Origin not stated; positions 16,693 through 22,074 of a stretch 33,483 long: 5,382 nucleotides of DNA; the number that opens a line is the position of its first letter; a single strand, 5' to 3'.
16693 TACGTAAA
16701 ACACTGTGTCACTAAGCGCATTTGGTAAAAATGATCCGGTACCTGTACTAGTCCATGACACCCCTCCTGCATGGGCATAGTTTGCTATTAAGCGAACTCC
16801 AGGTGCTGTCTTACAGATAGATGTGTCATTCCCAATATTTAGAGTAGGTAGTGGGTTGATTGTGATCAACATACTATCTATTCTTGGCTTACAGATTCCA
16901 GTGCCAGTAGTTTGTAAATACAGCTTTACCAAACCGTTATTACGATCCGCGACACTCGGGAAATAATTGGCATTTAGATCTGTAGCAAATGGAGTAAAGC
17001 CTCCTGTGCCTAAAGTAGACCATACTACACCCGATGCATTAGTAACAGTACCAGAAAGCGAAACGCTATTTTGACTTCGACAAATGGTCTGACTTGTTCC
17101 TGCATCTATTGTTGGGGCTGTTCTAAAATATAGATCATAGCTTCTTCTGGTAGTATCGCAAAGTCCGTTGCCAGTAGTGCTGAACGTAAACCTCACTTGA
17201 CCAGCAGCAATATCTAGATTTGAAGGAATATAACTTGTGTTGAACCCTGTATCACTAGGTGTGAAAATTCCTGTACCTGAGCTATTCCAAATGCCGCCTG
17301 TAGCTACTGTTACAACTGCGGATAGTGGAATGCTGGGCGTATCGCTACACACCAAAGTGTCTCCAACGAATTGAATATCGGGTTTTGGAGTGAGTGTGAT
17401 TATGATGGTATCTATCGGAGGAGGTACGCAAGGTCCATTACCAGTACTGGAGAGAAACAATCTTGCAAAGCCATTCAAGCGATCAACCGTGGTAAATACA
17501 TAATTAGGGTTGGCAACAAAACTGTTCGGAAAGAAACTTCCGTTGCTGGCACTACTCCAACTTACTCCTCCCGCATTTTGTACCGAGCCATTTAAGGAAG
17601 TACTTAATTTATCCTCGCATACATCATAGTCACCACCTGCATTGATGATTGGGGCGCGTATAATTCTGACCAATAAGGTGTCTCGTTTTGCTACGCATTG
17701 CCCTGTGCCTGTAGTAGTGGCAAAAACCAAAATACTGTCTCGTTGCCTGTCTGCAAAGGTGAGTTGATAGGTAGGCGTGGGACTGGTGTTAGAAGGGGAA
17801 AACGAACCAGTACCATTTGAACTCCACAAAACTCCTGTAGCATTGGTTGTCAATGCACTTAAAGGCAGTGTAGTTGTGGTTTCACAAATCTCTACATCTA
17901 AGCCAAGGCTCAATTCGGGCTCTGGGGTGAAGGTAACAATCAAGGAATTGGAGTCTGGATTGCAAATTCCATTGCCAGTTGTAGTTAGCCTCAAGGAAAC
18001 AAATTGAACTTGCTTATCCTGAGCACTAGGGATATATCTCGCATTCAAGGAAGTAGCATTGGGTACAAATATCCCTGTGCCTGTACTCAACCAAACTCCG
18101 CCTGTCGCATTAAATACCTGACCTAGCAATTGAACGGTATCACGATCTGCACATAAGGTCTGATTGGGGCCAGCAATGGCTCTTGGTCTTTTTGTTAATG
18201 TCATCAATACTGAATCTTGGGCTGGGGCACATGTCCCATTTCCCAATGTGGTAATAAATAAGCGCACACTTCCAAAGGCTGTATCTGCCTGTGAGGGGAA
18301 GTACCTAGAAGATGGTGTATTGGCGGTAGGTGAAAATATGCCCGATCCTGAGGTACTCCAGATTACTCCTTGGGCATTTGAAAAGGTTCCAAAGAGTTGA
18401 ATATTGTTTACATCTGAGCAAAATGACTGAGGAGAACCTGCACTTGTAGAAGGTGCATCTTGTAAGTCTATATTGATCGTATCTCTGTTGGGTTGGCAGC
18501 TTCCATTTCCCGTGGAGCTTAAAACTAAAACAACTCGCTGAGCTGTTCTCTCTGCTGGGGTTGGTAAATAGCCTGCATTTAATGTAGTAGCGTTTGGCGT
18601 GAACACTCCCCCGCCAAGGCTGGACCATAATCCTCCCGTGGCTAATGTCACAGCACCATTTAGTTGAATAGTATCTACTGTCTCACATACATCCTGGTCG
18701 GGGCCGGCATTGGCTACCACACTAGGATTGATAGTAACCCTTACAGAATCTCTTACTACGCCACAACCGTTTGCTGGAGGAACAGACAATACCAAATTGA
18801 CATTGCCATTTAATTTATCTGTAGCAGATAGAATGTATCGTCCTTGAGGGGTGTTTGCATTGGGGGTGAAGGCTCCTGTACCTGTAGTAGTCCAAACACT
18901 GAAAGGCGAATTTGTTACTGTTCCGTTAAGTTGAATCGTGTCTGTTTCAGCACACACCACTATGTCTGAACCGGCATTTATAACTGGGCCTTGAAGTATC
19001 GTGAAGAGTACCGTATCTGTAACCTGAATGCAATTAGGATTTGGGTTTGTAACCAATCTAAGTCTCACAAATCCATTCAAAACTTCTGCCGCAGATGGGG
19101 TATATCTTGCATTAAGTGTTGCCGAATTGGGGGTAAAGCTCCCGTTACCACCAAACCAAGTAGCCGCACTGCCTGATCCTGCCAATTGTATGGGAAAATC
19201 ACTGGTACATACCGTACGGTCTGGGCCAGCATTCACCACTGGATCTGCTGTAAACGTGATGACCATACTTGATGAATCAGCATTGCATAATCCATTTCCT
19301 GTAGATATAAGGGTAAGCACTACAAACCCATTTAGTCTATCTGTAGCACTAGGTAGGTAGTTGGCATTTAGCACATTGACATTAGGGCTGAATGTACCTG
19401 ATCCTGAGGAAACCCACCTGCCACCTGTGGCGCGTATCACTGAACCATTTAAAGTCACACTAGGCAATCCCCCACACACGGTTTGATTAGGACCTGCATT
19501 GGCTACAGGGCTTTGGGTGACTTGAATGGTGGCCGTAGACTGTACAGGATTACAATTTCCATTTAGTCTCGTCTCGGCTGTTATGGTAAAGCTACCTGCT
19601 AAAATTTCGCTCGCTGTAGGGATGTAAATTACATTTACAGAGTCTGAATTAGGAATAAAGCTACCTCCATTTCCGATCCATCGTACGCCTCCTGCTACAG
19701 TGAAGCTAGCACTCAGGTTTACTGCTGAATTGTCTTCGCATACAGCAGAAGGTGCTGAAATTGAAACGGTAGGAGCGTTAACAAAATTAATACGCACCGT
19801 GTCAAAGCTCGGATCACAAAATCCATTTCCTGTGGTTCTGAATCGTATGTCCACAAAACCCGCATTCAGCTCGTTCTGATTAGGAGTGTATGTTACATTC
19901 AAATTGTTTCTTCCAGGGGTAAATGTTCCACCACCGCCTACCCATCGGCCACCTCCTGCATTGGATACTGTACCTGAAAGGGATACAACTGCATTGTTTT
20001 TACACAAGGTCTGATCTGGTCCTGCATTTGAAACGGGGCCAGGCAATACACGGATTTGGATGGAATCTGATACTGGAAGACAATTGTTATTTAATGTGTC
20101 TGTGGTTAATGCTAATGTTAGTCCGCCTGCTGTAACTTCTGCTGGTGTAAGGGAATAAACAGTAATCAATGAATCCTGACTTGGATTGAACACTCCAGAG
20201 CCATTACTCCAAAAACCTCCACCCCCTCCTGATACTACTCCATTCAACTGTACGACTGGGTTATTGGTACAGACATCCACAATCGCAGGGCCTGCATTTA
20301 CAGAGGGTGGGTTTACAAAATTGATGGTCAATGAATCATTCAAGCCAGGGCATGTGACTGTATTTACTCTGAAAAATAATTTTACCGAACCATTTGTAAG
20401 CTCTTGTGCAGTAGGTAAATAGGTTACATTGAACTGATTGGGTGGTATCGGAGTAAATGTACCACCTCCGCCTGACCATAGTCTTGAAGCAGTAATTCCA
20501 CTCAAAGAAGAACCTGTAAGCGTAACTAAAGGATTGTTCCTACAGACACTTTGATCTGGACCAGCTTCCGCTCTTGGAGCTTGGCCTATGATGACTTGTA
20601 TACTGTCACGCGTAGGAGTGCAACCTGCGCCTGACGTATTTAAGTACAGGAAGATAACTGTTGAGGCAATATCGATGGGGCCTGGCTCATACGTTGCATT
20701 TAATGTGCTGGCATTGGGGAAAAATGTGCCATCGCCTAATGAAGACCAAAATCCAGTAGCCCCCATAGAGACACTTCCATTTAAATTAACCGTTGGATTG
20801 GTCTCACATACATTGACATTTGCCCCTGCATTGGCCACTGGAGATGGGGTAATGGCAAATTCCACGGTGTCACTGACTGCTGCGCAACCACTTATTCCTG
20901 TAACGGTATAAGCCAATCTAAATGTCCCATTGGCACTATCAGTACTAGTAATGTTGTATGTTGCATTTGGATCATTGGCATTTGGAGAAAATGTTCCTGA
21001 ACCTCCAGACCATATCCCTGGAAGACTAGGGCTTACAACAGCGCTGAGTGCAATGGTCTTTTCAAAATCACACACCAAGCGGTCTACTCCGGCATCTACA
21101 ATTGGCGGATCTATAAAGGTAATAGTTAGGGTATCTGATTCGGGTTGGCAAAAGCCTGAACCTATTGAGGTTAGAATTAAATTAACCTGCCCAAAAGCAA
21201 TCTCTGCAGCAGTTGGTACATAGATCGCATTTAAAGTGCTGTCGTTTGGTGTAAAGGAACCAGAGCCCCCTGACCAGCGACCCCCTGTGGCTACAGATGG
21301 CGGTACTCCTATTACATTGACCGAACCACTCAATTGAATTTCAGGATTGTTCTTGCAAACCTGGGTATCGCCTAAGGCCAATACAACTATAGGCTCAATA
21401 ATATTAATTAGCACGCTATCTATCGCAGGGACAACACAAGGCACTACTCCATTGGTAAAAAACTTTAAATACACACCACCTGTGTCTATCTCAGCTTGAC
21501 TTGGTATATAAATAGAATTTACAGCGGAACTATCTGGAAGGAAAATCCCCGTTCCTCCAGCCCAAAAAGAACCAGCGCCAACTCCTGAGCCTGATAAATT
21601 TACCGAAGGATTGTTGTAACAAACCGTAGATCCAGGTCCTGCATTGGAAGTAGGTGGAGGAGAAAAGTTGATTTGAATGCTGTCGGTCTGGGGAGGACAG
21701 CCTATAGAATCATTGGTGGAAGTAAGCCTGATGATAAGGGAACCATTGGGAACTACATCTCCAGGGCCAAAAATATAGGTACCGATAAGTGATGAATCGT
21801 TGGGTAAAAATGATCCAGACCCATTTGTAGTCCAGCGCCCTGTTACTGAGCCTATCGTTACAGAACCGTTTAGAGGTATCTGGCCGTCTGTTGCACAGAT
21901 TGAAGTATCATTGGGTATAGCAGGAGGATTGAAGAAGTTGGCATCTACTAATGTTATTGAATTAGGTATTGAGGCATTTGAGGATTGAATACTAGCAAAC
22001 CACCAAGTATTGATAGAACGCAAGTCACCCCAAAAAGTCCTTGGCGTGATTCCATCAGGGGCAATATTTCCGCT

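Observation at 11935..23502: Giant T9SS type-B cargo built from 32 tandem ~88-aa two-cysteine modules of a class I cannot name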

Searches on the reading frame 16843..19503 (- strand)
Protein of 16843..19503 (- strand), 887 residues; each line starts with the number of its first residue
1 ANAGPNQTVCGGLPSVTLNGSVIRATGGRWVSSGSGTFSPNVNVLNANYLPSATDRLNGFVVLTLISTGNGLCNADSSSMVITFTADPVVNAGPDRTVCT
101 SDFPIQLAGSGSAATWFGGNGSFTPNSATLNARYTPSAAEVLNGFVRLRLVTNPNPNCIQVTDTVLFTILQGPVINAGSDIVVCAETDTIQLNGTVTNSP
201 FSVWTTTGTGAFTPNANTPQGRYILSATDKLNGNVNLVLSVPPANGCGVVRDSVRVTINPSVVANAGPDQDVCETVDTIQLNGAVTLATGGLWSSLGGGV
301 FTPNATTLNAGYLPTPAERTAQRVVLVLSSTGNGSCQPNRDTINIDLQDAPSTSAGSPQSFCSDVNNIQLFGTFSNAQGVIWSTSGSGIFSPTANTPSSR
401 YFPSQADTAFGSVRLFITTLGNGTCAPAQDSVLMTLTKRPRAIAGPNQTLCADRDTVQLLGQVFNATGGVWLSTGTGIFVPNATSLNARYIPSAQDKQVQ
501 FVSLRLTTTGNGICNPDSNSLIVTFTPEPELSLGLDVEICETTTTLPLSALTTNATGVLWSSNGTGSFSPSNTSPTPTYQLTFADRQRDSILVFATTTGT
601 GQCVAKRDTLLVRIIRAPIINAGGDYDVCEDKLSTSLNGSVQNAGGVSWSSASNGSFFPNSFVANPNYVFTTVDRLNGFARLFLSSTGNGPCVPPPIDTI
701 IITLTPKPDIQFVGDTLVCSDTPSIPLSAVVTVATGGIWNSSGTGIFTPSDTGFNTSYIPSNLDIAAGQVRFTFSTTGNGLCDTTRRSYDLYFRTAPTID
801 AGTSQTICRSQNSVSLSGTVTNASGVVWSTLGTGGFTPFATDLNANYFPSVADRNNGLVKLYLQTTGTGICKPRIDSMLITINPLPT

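Call 63: find_homologous_proteins(query=window:16843-19503:-, max_evalue=1e-20)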
Query window:16843-19503:- (887 aa): 762 proteins with E <= 1e-20 among 8000 candidates; the best 120 are listed.
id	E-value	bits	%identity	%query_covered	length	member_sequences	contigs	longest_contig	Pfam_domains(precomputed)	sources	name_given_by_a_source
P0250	0.0e+0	1114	40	100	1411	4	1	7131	PF00801.27,PF13585.13,PF18911.7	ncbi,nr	ncbi:MAG TPA: PKD domain-containing protein, partial [Bacteroidia bacterium]|nr:PKD domain-containin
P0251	0.0e+0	1110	42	100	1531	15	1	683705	PF00801.27,PF13585.13,PF18911.7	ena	-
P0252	1.0e-296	1005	37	100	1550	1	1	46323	PF00801.27,PF13585.13,PF18911.7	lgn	-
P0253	1.5e-292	991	40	99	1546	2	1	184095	PF00801.27,PF13585.13,PF18911.7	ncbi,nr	ncbi:MAG: gliding motility-associated C-terminal domain-containing protein, partial [Flavobacteriale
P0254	1.1e-291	988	42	100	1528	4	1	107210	-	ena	-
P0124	1.3e-291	988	36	100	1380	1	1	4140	-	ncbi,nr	ncbi:MAG: hypothetical protein HY738_15545, partial [Bacteroidia bacterium]|nr:hypothetical protein 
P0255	2.8e-277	941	41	100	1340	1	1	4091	-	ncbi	ncbi:MAG: hypothetical protein WAS33_22435, partial [Candidatus Promineifilaceae bacterium]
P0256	1.5e-274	932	37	100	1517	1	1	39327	PF17517.8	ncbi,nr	ncbi:MAG: hypothetical protein LC670_07915, partial [Flavobacteriales bacterium]|nr:hypothetical pro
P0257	2.9e-262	891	41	100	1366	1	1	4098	-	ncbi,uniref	ncbi:MAG: beta strand repeat-containing protein, partial [Cytophaga sp.]|uniref:beta strand repeat-c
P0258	5.2e-257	874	41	100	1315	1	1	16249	PF13581.13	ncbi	-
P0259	6.2e-252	857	39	99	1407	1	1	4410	PF13585.13,PF18911.7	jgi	jgi:gliding motility-associated-like protein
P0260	9.0e-250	850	42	100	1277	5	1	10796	PF20590.4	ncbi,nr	ncbi:MAG: hypothetical protein RBT71_05320, partial [Flavobacteriales bacterium]|nr:hypothetical pro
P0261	7.1e-241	820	43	100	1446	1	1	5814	PF00801.27,PF13585.13,PF18911.7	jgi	jgi:gliding motility-associated-like protein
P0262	2.3e-238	812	39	99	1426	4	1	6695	PF00801.27,PF13585.13,PF18911.7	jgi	jgi:gliding motility-associated-like protein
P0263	6.3e-237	807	39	99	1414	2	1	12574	PF00801.27,PF13585.13,PF18911.7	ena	-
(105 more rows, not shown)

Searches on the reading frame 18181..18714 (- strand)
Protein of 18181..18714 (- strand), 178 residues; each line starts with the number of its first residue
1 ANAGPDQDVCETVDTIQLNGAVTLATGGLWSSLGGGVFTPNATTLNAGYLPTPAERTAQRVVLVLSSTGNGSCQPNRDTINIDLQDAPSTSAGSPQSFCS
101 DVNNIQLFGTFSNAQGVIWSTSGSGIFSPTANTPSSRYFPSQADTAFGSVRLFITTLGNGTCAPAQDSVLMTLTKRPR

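Call 32: predict_structure(alignment_id=A2)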
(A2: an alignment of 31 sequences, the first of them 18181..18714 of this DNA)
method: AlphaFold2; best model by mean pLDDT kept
length: 178 residues; sequences in the alignment: 31
mean_pLDDT: 97.4   pTM: 0.81
mean pLDDT of the five models: 97.4, 96.7, 96.6, 96.5, 96.1
residues with pLDDT >= 90: 177; 70-90: 1; 50-70: 0; < 50: 0
segments of 3 or more residues with pLDDT < 50: none
pLDDT, mean of each block of 10 residues (from residue 1): 98 97 97 97 98 97 97 96 98 98 97 98 98 98 97 98 98 95
secondary structure, 60 per line:
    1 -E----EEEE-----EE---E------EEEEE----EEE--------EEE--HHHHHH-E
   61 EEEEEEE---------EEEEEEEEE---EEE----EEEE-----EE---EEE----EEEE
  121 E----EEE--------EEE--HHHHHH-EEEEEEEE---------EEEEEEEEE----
elements in order: E7-10 E28-32 E37-39 E48-50 H53-58 E60-67 E77-85 E89-91 E96-99 E110-112 E117-121 E126-128 E137-139 H142-147 E149-156 E166-174

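Call 36: fold_search(model_id=the predicted structure, library=pdb)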
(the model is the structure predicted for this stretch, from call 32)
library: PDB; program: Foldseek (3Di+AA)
matches with E <= 10: 1960; with E <= 0.001: 226
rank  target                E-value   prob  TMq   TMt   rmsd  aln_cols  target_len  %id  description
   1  9fly_A                2.0e-07  1.00  0.48  0.14   6.1       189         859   18  CryoEM structure of the base (4151-5009) in the grappling hook protein A (GhpA) in the bacterium Aureispira sp. CCB-QB (released 2024-10-16)
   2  6ztb                  3.1e-07  1.00  0.39  0.35   8.5       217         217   13  Crystal Structure of human P-Cadherin EC1_EC2 (released 2021-05-05)
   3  3lnd_C                3.6e-07  1.00  0.44  0.41   7.5       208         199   12  Crystal structure of cadherin-6 EC12 W4A (released 2010-03-02)
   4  3q2w_A                3.6e-07  1.00  0.44  0.20   7.6       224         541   12  Crystal structure of mouse N-cadherin ectodomain (released 2011-02-23)
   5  5erp_B                3.9e-07  1.00  0.41  0.23   8.2       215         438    9  Crystal structure of human Desmocollin-2 ectodomain fragment EC2-5 (released 2016-06-15)
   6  1edh_A                7.4e-07  1.00  0.37  0.33   8.9       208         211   12  E-CADHERIN DOMAINS 1 AND 2 IN COMPLEX WITH CALCIUM (released 1997-01-11)
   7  2a4e                  7.8e-07  1.00  0.41  0.37   7.8       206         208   13  Crystal structure of mouse cadherin-11 EC1-2 (released 2006-04-25)
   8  5vh2_A                9.2e-07  1.00  0.43  0.39   7.8       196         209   13  Crystal Structure of Mouse Cadherin-23 EC12-13 with Engineered Mutation S1339D (released 2018-04-18)
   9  4zte_A                1.1e-06  1.00  0.42  0.38   7.8       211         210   14  Crystal structure of human E-Cadherin (residues 3-213) in complex with a peptidomimetic inhibitor (released 2016-06-01)
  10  5v5x_A                1.2e-06  1.00  0.46  0.25   7.1       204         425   13  Protocadherin gammaB7 EC3-6 cis-dimer structure (released 2017-11-01)
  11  1ff5_A                1.3e-06  1.00  0.41  0.36   7.8       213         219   12  STRUCTURE OF E-CADHERIN DOUBLE DOMAIN (released 2000-08-23)
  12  5w1d                  1.3e-06  1.00  0.45  0.26   7.1       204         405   15  Crystal Structure of Mouse Protocadherin-15 EC4-7 (released 2018-06-06)
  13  7cmf                  1.3e-06  1.00  0.41  0.37   8.0       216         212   14  Crystal structure of human P-cadherin REC12 (monomer) in complex with 2-(5-chloro-2-methyl-1H-indol-3-yl)ethan-1-amine ( (released 2021-09-15)
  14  5vh2_D                1.4e-06  1.00  0.44  0.40   7.6       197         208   11  Crystal Structure of Mouse Cadherin-23 EC12-13 with Engineered Mutation S1339D (released 2018-04-18)
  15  7sgx_D                1.5e-06  1.00  0.47  0.42   6.7       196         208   13  Crystal Structure of Turtle Cadherin-23 EC1-2 (released 2022-10-26)
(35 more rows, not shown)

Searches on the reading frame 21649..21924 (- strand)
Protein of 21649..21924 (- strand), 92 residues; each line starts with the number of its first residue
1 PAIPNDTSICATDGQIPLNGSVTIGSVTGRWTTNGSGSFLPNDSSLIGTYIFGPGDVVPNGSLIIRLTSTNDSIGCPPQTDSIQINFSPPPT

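Call 9: search_protein_families(library=pfam, alignment_id=A1, max_evalue=10)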
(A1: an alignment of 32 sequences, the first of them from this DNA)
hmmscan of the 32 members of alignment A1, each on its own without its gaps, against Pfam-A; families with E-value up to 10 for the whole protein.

A. member 1, seq(92 aa): 0 families

B. families by the number of members that match (of 32 scanned): 4 families
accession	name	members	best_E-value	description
PF05993.17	Reovirus_M2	1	0.1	Reovirus major virion structural protein Mu-1/Mu-1C (M2)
PF04626.18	DEC-1_C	1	0.11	Dec-1 protein, C terminal region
PF01912.23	eIF-6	1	0.19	eIF-6 family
PF01107.23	MP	1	0.19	Viral movement protein (MP)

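Call 10: search_solved_structures(query=A1, max_evalue=10, show_alignments=2)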
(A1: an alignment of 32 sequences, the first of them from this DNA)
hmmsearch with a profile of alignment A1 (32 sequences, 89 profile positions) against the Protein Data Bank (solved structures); distinct sequences matched with E-value up to 10: 0.

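Call 15: find_homologous_proteins(query=A1, max_evalue=0.00001)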
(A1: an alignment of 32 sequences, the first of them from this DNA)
Query A1 (32 sequences) (92 aa, profile of the alignment): 6 proteins with E <= 0.00001 among 416 candidates.
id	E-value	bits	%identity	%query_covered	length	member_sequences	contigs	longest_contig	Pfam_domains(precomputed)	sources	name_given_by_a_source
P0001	4.1e-31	125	30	92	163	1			-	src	-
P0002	3.5e-25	106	43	96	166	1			-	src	-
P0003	1.2e-18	85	33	95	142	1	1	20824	-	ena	-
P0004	1.2e-18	85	40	83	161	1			-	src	-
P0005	1.8e-16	78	36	63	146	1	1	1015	-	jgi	jgi:hypothetical protein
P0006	4.6e-8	51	41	65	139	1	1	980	-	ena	-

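Call 21: search_protein_representatives(alignment_id=A1)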
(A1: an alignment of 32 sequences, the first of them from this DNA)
Query: 32 sequences, 89 profile positions. Proteins with E-value up to 0.001 (for the whole library): 7485; up to 1e-10: 4584; up to 1e-30: 1961. The best 150 are listed.
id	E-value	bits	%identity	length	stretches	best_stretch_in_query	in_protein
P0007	0.0e+00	5569.6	-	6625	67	1-88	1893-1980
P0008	0.0e+00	4783.7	-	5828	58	1-89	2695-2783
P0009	0.0e+00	3859.6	-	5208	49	1-89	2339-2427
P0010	0.0e+00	3778.2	-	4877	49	1-88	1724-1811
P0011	0.0e+00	3685.0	-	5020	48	1-89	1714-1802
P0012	0.0e+00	3626.6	-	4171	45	1-89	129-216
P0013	0.0e+00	3518.0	-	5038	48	1-88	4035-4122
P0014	0.0e+00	3458.8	-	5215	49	2-88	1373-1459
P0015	0.0e+00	3456.2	-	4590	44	2-88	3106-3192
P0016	0.0e+00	3350.4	-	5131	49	1-89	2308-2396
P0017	0.0e+00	3311.8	-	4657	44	1-89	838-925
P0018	0.0e+00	3116.0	-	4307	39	1-89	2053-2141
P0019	0.0e+00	3097.5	-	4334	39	1-89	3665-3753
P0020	0.0e+00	3002.7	-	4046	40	2-88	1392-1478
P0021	0.0e+00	2866.7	-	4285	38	1-88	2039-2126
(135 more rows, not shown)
